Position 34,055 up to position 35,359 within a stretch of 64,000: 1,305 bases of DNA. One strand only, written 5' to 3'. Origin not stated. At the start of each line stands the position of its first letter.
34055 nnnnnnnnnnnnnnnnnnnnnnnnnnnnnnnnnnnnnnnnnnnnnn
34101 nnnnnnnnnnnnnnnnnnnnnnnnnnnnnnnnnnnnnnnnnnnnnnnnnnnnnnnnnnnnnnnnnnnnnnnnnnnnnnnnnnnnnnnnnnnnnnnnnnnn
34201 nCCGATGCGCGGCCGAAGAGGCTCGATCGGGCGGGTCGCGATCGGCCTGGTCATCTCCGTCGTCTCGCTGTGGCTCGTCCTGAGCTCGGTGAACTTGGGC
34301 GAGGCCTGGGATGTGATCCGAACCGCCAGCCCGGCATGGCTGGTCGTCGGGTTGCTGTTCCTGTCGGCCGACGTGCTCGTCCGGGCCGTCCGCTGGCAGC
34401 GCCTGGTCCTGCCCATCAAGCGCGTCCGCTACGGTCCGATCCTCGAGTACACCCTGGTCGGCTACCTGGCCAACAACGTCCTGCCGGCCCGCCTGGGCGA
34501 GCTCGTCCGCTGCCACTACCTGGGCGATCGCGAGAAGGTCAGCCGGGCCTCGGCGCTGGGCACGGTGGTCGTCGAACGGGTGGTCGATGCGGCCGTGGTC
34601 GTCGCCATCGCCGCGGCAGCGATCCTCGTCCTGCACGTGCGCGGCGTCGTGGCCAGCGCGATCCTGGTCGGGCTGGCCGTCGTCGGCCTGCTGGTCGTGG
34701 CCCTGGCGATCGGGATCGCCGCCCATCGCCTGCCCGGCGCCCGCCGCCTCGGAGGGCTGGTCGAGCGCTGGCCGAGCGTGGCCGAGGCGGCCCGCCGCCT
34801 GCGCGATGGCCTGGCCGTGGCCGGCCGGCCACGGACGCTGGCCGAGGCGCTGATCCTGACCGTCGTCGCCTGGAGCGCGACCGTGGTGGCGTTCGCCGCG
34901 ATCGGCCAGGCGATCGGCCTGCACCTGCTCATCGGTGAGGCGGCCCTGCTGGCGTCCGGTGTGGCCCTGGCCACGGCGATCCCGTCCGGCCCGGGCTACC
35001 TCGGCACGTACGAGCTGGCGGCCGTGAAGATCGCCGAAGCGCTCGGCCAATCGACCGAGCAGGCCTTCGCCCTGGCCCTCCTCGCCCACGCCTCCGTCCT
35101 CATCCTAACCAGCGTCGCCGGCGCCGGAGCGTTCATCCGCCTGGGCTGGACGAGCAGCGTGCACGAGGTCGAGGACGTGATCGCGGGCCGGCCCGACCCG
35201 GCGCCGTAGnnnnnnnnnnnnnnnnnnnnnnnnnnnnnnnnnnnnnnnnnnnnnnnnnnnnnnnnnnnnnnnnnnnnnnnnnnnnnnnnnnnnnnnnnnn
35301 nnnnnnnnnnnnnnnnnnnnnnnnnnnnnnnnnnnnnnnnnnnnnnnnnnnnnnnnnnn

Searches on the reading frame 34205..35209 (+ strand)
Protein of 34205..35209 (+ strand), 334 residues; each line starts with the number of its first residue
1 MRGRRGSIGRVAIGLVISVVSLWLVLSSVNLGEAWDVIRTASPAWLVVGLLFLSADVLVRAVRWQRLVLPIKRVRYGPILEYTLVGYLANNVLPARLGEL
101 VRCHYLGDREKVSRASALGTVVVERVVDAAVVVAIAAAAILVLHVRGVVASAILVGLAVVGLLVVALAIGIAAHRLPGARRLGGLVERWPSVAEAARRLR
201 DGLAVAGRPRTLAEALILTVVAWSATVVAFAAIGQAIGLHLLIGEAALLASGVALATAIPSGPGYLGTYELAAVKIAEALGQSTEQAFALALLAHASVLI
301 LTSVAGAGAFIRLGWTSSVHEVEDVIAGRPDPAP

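Call 14: search_protein_families(library=pfam, proteins=[window:34205-35209:+])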
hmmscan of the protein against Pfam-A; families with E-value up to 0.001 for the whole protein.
window:34205-35209:+ (334 aa): 1 family
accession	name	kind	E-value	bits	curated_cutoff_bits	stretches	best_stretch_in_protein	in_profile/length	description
PF03706.18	LPG_synthase_TM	-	1.6e-46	159.6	33.4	1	11-306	1-302/302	Lysylphosphatidylglycerol synthase TM region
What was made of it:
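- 34205..35209 (+): Upstream gene: LPG_synthase_TM family membrane protein. Pfam PF03706, E = 1.6e-46 (call 14).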

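Call 16: find_encoding_contigs(protein=window:34205-35209:+, flank=4000, max_places=6)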
Protein window:34205-35209:+ (334 aa): 4 contigs read that carry it; 4 places shown.
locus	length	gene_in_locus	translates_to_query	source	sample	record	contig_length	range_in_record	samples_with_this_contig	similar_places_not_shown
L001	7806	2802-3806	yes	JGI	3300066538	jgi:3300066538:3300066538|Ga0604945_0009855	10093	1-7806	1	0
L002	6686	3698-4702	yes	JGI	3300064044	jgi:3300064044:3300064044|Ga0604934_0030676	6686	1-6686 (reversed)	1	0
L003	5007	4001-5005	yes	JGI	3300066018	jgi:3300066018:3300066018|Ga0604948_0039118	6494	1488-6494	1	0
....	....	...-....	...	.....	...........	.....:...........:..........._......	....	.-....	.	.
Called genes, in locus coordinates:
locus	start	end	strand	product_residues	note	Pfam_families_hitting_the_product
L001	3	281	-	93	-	?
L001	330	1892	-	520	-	-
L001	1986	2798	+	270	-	PF00535:Glycos_transf_2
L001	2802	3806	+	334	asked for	PF03706:LPG_synthase_TM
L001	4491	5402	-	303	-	PF04069:OpuAC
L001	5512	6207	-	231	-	PF00528:BPD_transp_1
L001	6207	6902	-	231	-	PF00528:BPD_transp_1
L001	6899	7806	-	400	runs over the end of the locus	PF00005:ABC_tran, PF00571:CBS (weak)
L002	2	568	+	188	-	?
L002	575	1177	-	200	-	PF00174:Oxidored_molyb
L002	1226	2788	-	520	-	-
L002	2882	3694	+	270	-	PF00535:Glycos_transf_2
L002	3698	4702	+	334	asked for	PF03706:LPG_synthase_TM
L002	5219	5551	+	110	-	-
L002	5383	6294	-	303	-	PF04069:OpuAC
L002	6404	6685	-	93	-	?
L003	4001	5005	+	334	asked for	PF03706:LPG_synthase_TM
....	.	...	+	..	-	?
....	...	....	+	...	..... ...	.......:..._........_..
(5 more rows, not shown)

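Call 19: find_related_loci(query=window:34205-35209:+, collection=genome_contigs, flank=4000)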
Query window:34205-35209:+ (334 aa) in genome_contigs; peptide patterns used: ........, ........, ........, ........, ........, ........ (x = any residue, [..] = any of these).
600 stretches matched a pattern (row limit reached: there are more); 60 encode a relative of the query (tblastn E <= 1e-3); 60 distinct loci.
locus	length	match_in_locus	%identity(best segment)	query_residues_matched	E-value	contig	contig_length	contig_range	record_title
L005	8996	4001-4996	81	1-332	6e-153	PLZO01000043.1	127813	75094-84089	MAG: Chloroflexi bacterium isolate palsa_1068 73.20120700_P3D.134_contig_26166, whole genome shotgun sequence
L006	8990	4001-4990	62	5-334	4e-117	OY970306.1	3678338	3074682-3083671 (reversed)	MAG: uncultured Chloroflexia bacterium isolate MFD02134.bin.c.1 genome assembly, chromosome: 1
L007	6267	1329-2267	65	13-324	2e-104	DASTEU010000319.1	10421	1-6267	MAG TPA_asm: Candidatus Limnocylindrales bacterium isolate SMAG_U855 k141_59987, whole genome shotgun sequence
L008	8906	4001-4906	60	10-311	9e-100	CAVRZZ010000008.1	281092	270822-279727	MAG: uncultured Chloroflexia bacterium isolate MFD05942.bin.1.135 genome assembly, contig: contig_42013, whole genome sh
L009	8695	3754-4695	59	4-317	2e-99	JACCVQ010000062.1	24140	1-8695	MAG: Chloroflexota bacterium isolate MGR_bin130 SD2897-2912_k127_6094896, whole genome shotgun sequence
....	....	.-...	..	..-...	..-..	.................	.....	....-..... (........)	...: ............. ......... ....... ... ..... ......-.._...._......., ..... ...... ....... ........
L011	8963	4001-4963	59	4-324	4e-96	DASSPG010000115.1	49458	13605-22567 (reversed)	MAG TPA_asm: Candidatus Limnocylindrales bacterium isolate SMAG_U1272 k141_988368, whole genome shotgun sequence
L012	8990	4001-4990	56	4-334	4e-96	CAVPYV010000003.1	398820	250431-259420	MAG: uncultured Chloroflexia bacterium isolate MFD04944.bin.2.33 genome assembly, contig: contig_57993, whole genome sho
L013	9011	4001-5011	51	5-334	5e-96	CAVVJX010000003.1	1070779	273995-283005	MAG: uncultured Chloroflexia bacterium isolate MFD06742.bin.2.302 genome assembly, contig: contig_18161, whole genome sh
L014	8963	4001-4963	57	5-331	2e-93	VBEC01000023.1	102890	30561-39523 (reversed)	MAG: Chloroflexi bacterium isolate CF_16 14_1009_16_30cm_scaffold_357, whole genome shotgun sequence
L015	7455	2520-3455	57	4-315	8e-93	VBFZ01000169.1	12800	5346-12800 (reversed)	MAG: Chloroflexi bacterium isolate CF_65 14_0903_02_30cm_scaffold_5520, whole genome shotgun sequence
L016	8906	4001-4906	56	5-306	2e-90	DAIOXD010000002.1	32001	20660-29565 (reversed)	MAG TPA_asm: Candidatus Limnocylindrales bacterium isolate CTOTU41422 NODE_802_length_32001_cov_6.799631, whole genome s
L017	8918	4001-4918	64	10-315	8e-89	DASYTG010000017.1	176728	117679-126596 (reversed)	MAG TPA_asm: Candidatus Limnocylindrales bacterium isolate SMAG_U4561 k141_1870319, whole genome shotgun sequence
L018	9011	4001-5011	52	5-334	9e-89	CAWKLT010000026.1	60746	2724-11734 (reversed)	MAG: uncultured Chloroflexia bacterium isolate MFD08497.bin.2.150 genome assembly, contig: contig_95438, whole genome sh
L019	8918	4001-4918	55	1-306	1e-88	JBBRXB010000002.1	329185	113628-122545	MAG: Candidatus Limnocylindrales bacterium isolate La4_metabat2.136 La4_metabat2.136_K_1251709_L_329185_cov_36.0521, who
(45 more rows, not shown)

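Call 33: find_homologous_proteins(query=window:34205-35209:+, max_evalue=1e-60)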
Query window:34205-35209:+ (334 aa): 2415 proteins with E <= 1e-60 among 8000 candidates; the best 120 are listed.
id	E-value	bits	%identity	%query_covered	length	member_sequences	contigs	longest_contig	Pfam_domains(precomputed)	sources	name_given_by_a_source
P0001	3.5e-183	626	94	100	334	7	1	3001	PF03706.19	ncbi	ncbi:MAG: lysylphosphatidylglycerol synthase transmembrane domain-containing protein [Candidatus Lim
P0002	4.6e-164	563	88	96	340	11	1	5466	PF03706.19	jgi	jgi:glycosyltransferase 2 family protein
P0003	1.4e-162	559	88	96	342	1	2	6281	PF03706.19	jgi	jgi:glycosyltransferase 2 family protein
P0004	3.4e-160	551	82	99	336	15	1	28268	PF03706.19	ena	-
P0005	1.7e-159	548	81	100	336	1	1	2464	PF03706.19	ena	-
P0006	2.2e-159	548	82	99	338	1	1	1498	PF03706.19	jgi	jgi:glycosyltransferase 2 family protein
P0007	2.7e-159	548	82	99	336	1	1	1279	PF03706.19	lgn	-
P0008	3.9e-159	547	81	100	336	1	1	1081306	PF03706.19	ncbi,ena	-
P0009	8.3e-159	546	81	99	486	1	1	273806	PF03706.19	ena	-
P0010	1.2e-158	546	80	100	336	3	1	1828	PF03706.19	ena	-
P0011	1.9e-158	545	82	99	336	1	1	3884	PF03706.19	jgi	jgi:uncharacterized protein (TIRG00374 family)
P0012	2.4e-158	545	82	99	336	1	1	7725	PF03706.19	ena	-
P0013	2.7e-158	544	83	99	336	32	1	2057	PF03706.19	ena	-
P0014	3.6e-158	544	81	99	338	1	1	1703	PF03706.19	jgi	jgi:hypothetical protein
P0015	3.7e-158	544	81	100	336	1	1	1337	PF03706.19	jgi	-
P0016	5.0e-158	544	82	99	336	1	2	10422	PF03706.19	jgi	jgi:glycosyltransferase 2 family protein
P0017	9.9e-158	543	82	99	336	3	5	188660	PF03706.19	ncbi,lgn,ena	-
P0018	1.4e-157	542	81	99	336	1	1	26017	PF03706.19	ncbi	-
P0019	2.3e-157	541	81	99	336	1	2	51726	PF03706.19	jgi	jgi:hypothetical protein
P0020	3.6e-157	541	82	99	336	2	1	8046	PF03706.19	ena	-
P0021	6.5e-157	540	80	99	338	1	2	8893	PF03706.19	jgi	jgi:uncharacterized protein (TIRG00374 family)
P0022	7.7e-157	540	79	99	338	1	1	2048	PF03706.19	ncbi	ncbi:MAG: lysylphosphatidylglycerol synthase transmembrane domain-containing protein [Candidatus Lim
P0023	8.7e-157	540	83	99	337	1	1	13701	PF03706.19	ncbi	-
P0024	2.0e-156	538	81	99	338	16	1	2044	PF03706.19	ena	-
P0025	3.5e-156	538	83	97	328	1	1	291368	PF03706.19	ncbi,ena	-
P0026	1.7e-155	535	80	100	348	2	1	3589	PF03706.19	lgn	-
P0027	5.0e-155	534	80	99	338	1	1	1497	PF03706.19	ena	-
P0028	2.3e-154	532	78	99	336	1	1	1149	PF03706.19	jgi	-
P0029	2.4e-154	532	80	99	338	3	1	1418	PF03706.19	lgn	-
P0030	2.9e-154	531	79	99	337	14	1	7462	PF03706.19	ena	-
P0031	6.5e-154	530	78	99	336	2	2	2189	PF03706.19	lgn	-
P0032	9.4e-154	530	79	100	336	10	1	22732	PF03706.19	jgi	jgi:uncharacterized protein (TIRG00374 family)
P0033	1.5e-153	529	79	99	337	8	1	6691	PF03706.19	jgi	jgi:glycosyltransferase 2 family protein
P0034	1.6e-151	522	78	99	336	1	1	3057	PF03706.19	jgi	jgi:uncharacterized protein (TIRG00374 family)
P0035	3.8e-151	521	78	99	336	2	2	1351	PF03706.19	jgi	-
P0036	2.7e-144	498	77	99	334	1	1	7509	PF03706.19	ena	-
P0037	3.5e-141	488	75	99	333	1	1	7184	PF03706.19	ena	-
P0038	3.4e-121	423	70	97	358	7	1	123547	PF03706.19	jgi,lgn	jgi:hypothetical protein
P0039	1.6e-120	420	68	98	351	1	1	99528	PF03706.19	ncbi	-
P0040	4.9e-120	419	67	100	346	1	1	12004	PF03706.19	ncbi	-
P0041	5.3e-119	415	68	98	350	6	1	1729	PF03706.19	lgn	-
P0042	2.0e-118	414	65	100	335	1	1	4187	PF03706.19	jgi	jgi:uncharacterized protein (TIRG00374 family)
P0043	2.5e-117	410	68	95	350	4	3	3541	PF03706.19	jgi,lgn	jgi:uncharacterized protein (TIRG00374 family)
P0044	4.2e-117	409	68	94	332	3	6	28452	PF03706.19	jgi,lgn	jgi:hypothetical protein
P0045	7.2e-117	408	65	100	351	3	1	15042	PF03706.19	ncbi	-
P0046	1.0e-116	408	65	100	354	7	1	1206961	PF03706.19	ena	-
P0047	1.2e-116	408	67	98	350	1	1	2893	PF03706.19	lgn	-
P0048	2.1e-116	407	64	99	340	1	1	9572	PF03706.19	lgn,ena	-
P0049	3.0e-116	406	68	96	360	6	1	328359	PF03706.19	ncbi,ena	-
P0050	1.1e-115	405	65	99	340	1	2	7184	PF03706.19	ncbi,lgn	-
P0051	1.2e-115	404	66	98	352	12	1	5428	PF03706.19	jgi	jgi:glycosyltransferase 2 family protein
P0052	1.3e-115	404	65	98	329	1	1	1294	PF03706.19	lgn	-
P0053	1.5e-115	404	65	98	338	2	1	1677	PF03706.19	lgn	-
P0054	1.7e-115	404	63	98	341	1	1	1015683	PF03706.19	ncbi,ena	-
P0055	1.7e-115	404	69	94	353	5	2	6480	PF03706.19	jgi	jgi:uncharacterized protein (TIRG00374 family)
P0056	2.1e-115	404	68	93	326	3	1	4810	PF03706.19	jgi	-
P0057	4.3e-115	403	64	99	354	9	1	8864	PF03706.19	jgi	jgi:uncharacterized protein (TIRG00374 family)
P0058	2.9e-114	400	66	93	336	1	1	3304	PF03706.19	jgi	jgi:glycosyltransferase 2 family protein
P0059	1.0e-113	398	64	97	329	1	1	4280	PF03706.19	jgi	jgi:uncharacterized protein (TIRG00374 family)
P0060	1.0e-113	398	68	92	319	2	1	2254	PF03706.19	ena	-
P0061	1.1e-113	398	62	99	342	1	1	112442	PF03706.19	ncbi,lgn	-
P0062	1.1e-113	398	67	94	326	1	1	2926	PF03706.19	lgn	-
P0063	1.9e-113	397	66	98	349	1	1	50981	PF03706.19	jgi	jgi:glycosyltransferase 2 family protein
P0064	2.1e-113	397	67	92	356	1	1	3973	PF03706.19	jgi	jgi:hypothetical protein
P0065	2.3e-113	397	65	93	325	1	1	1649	PF03706.19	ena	-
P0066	2.6e-113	397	66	97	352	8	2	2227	PF03706.19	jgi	jgi:uncharacterized protein (TIRG00374 family)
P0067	2.6e-113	397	67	87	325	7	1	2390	PF03706.19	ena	-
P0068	3.0e-113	397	64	97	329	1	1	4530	PF03706.19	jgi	jgi:hypothetical protein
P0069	3.5e-113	396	65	97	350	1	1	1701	PF03706.19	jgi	jgi:uncharacterized protein (TIRG00374 family)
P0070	3.7e-113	396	65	93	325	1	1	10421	PF03706.19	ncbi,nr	ncbi:MAG TPA: lysylphosphatidylglycerol synthase transmembrane domain-containing protein [Candidatus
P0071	3.7e-113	396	64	98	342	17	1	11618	PF03706.19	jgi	jgi:uncharacterized protein (TIRG00374 family)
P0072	4.0e-113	396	67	93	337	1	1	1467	PF03706.19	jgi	jgi:uncharacterized protein (TIRG00374 family)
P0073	4.5e-113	396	67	97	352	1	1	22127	PF03706.19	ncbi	-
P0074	5.3e-113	396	65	95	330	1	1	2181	PF03706.19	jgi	jgi:uncharacterized protein (TIRG00374 family)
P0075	6.2e-113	395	67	87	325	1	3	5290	PF03706.19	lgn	-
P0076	8.1e-113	395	63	99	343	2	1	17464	PF03706.19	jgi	jgi:uncharacterized protein (TIRG00374 family)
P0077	8.1e-113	395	66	92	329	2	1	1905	PF03706.19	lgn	-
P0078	8.4e-113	395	67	92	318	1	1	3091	PF03706.19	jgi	jgi:uncharacterized protein (TIRG00374 family)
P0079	1.0e-112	395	67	93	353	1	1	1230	PF03706.19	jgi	jgi:uncharacterized protein (TIRG00374 family)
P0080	1.3e-112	394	66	94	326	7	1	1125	PF03706.19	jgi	jgi:hypothetical protein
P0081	1.5e-112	394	65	95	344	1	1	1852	PF03706.19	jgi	-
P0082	2.3e-112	394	67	87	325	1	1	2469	PF03706.19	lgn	-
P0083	2.3e-112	394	66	97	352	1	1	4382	PF03706.19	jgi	jgi:glycosyltransferase 2 family protein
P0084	3.3e-112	393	65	92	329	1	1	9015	PF03706.19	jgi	jgi:hypothetical protein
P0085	3.8e-112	393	66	94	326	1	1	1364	PF03706.19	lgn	-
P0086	4.1e-112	393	66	97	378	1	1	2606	PF03706.19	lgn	-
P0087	4.9e-112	393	62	97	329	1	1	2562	PF03706.19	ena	-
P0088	4.9e-112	393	64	97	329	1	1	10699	PF03706.19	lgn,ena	-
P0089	5.2e-112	392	67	88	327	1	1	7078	PF03706.19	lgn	-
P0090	5.3e-112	392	64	96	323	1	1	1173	PF03706.19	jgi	jgi:uncharacterized protein (TIRG00374 family)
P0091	6.2e-112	392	67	88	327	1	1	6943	PF03706.19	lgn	-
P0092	6.4e-112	392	63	94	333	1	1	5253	PF03706.19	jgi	jgi:uncharacterized protein (TIRG00374 family)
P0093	6.9e-112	392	65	95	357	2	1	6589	PF03706.19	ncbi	ncbi:MAG: lysylphosphatidylglycerol synthase transmembrane domain-containing protein [Candidatus Lim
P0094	8.8e-112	392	66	92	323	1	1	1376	PF03706.19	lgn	-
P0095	9.3e-112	392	66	87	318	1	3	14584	PF03706.19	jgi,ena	jgi:hypothetical protein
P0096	1.1e-111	391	67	88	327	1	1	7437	PF03706.19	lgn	-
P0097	1.1e-111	391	66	92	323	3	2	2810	PF03706.19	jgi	jgi:hypothetical protein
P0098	1.2e-111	391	65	98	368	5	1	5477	PF03706.19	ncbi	-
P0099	1.2e-111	391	65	93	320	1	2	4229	PF03706.19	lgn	-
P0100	1.3e-111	391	63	98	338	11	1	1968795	PF03706.19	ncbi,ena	-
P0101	1.7e-111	391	66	92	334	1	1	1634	PF03706.19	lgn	-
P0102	1.8e-111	391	65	93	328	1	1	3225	PF03706.19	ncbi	ncbi:MAG TPA: lysylphosphatidylglycerol synthase transmembrane domain-containing protein, partial [C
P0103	1.8e-111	391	65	94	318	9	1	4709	PF03706.19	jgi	jgi:hypothetical protein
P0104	1.9e-111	391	64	96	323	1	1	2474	PF03706.19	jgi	jgi:uncharacterized protein (TIRG00374 family)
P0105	2.0e-111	391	66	93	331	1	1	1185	PF03706.19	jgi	jgi:uncharacterized protein (TIRG00374 family)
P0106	2.1e-111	390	66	88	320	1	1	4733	PF03706.19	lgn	-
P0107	2.3e-111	390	65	94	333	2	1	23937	PF03706.19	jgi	jgi:glycosyltransferase 2 family protein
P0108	2.8e-111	390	67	88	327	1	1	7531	PF03706.19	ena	-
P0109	3.7e-111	390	65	94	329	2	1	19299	PF03706.19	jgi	jgi:uncharacterized protein (TIRG00374 family)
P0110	5.7e-111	389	63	93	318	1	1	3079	PF03706.19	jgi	jgi:uncharacterized protein (TIRG00374 family)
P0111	6.2e-111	389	64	94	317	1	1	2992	PF03706.19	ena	-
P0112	6.7e-111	389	65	93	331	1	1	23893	PF03706.19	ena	-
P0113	7.5e-111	389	65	94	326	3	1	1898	PF03706.19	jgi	-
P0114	7.7e-111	389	65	94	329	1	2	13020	PF03706.19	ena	-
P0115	9.9e-111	388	66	94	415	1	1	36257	PF03706.19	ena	-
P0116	1.7e-110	387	62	99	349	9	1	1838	PF03706.19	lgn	-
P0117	1.7e-110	387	66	93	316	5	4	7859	PF03706.19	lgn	-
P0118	1.8e-110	387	67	93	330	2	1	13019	PF03706.19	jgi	-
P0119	2.3e-110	387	68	87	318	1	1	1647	PF03706.19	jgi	jgi:uncharacterized protein (TIRG00374 family)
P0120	3.0e-110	387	66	92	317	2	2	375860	PF03706.19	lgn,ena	-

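Call 34: find_encoding_contigs(protein=P0001, flank=4000, max_places=4)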
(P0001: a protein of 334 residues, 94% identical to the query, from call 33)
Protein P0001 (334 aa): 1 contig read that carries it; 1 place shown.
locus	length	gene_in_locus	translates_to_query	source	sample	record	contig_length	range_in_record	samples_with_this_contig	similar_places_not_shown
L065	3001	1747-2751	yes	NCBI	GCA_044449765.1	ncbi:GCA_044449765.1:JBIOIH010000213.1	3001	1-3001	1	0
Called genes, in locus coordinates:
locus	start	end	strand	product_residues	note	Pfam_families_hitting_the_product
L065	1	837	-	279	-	?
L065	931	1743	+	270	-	PF00535:Glycos_transf_2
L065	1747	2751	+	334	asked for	PF03706:LPG_synthase_TM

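Call 35: find_encoding_contigs(protein=P0002, flank=4000, max_places=4)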
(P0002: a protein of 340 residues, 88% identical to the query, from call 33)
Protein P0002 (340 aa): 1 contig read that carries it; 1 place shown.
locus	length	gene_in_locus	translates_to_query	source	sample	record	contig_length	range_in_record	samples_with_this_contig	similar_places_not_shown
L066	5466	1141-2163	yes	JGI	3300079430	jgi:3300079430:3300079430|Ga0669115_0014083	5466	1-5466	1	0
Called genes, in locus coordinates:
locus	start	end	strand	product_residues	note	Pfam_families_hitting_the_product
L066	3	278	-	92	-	?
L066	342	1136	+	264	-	PF00535:Glycos_transf_2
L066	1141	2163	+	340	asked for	PF03706:LPG_synthase_TM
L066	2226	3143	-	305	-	PF04069:OpuAC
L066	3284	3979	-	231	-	PF00528:BPD_transp_1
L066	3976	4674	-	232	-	PF00528:BPD_transp_1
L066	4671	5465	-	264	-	?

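Call 36: find_encoding_contigs(protein=P0003, flank=4000, max_places=4)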
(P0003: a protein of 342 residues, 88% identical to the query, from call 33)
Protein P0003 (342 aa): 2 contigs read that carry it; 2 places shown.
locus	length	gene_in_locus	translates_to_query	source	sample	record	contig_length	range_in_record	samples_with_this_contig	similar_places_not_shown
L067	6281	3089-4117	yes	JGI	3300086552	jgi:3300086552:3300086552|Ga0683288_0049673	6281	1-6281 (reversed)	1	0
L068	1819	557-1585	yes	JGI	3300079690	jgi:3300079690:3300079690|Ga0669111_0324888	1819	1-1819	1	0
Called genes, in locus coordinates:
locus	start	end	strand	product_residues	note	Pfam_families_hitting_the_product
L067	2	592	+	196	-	?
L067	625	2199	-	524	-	-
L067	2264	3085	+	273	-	PF00535:Glycos_transf_2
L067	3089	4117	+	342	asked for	PF03706:LPG_synthase_TM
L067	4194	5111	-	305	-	PF04069:OpuAC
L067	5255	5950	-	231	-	PF00528:BPD_transp_1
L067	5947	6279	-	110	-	?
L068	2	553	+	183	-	?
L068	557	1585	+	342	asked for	PF03706:LPG_synthase_TM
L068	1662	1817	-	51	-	?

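Call 44: find_encoding_contigs(protein=P0122, flank=4000, max_places=4)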
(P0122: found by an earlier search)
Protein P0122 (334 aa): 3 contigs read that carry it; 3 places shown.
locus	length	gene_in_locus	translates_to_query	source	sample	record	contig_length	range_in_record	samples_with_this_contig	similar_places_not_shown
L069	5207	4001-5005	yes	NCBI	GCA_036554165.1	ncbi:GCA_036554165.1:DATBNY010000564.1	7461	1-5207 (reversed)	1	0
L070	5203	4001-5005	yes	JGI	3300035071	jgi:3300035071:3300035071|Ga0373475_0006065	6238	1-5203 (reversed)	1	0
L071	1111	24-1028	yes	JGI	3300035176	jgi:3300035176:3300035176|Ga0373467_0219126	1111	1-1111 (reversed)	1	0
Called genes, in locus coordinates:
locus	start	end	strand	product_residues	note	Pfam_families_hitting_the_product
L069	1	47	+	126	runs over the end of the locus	PF01521:Fe-S_biosyn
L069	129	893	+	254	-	PF02190:LON_substr_bdg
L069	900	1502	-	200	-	PF00174:Oxidored_molyb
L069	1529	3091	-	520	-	-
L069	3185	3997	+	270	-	PF00535:Glycos_transf_2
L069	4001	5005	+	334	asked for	PF03706:LPG_synthase_TM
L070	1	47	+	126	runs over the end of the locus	PF01521:Fe-S_biosyn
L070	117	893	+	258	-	PF02190:LON_substr_bdg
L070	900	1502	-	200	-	PF00174:Oxidored_molyb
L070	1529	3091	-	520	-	-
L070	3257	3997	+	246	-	PF00535:Glycos_transf_2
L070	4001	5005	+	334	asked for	PF03706:LPG_synthase_TM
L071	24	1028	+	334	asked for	PF03706:LPG_synthase_TM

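Call 45: find_encoding_contigs(protein=P0126, flank=4000, max_places=4)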
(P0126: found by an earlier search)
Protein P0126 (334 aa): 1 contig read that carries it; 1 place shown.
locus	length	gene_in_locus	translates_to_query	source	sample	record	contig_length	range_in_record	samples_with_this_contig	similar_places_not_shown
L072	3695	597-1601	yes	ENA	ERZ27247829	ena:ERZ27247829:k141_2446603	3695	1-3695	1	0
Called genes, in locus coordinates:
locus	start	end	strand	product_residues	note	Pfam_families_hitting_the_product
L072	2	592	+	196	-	?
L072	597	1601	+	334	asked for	PF03706:LPG_synthase_TM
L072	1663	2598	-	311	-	PF04069:OpuAC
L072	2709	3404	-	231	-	PF00528:BPD_transp_1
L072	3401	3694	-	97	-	?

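Call 46: find_encoding_contigs(protein=P0125, flank=4000, max_places=4)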
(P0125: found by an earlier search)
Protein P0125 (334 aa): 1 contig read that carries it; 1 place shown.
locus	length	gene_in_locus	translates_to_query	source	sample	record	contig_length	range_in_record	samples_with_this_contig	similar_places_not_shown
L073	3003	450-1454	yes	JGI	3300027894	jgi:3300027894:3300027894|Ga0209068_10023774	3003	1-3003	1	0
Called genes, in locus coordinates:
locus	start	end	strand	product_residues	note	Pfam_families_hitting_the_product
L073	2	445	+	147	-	?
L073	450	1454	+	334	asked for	PF03706:LPG_synthase_TM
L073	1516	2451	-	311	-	PF04069:OpuAC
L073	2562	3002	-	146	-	?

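Call 47: find_encoding_contigs(protein=P0124, flank=4000, max_places=4)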
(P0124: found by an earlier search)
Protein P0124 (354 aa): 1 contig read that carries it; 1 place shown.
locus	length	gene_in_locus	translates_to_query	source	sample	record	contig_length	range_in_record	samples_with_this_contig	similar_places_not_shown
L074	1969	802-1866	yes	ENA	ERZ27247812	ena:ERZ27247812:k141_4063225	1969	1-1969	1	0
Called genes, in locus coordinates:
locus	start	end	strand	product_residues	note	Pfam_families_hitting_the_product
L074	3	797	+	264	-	?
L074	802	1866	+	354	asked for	PF03706:LPG_synthase_TM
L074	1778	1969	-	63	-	?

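Call 74: find_encoding_contigs(protein=P0128, flank=4000, max_places=4)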
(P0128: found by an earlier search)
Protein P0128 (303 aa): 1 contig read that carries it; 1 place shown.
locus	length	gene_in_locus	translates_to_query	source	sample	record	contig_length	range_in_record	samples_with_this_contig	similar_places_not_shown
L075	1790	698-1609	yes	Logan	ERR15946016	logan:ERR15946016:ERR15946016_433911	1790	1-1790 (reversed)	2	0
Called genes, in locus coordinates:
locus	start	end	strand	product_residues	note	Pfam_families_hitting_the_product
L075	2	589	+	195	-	?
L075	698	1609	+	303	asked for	PF04069:OpuAC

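Call 86: find_encoding_contigs(protein=P0123, flank=4000, max_places=4)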
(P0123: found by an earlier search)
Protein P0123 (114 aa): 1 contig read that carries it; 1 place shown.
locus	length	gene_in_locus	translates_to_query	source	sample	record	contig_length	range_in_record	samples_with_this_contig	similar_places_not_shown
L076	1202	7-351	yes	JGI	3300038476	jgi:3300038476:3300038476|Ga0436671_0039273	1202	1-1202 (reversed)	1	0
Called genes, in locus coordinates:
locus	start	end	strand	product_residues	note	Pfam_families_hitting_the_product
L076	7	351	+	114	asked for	PF03706:LPG_synthase_TM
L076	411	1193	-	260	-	PF04069:OpuAC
